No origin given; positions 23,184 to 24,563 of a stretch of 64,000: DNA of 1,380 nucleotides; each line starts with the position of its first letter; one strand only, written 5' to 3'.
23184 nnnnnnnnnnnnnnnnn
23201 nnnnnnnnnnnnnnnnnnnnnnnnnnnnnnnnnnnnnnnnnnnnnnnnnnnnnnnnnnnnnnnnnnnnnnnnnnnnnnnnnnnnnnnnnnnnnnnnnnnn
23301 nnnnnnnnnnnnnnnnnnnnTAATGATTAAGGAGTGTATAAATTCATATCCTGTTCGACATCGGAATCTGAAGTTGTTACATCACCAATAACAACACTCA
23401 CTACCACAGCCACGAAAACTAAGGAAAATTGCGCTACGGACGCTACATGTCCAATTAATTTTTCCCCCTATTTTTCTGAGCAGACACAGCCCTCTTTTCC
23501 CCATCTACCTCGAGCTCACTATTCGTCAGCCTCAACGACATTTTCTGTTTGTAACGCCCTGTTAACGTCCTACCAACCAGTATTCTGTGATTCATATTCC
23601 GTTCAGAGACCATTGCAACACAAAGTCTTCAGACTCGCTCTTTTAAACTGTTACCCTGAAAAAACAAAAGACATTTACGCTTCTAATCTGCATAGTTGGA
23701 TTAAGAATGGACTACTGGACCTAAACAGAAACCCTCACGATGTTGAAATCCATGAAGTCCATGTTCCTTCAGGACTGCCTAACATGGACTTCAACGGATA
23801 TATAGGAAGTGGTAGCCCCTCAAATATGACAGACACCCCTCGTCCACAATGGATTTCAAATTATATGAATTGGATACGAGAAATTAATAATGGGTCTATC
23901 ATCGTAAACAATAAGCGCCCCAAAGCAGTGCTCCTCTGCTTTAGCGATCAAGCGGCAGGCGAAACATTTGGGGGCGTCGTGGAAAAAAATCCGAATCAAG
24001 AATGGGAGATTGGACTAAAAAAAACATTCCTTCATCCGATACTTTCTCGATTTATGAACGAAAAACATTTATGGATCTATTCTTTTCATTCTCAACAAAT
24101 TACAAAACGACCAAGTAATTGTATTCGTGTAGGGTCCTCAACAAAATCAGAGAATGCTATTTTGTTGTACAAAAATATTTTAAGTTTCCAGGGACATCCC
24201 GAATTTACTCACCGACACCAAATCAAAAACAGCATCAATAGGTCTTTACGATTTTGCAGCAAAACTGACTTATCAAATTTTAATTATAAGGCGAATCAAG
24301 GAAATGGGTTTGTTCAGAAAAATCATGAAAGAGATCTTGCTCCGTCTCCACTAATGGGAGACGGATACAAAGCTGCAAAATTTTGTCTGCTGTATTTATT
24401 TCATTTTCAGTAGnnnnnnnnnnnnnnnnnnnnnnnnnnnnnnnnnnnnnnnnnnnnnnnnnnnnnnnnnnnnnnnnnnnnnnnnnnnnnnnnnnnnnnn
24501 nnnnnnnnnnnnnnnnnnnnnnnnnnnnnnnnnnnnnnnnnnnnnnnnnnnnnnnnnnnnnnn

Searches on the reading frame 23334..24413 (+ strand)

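Call 43: search_protein_families(library=pfam, proteins=[window:23334-24413:+], max_evalue=0.0001)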
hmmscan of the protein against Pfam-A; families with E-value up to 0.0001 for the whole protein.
window:23334-24413:+ (359 aa): 1 family
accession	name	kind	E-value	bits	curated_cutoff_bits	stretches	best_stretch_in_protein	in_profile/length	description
PF00117.34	GATase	-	9.3e-05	22.6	22.8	0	201-301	78-183/190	Glutamine amidotransferase class-I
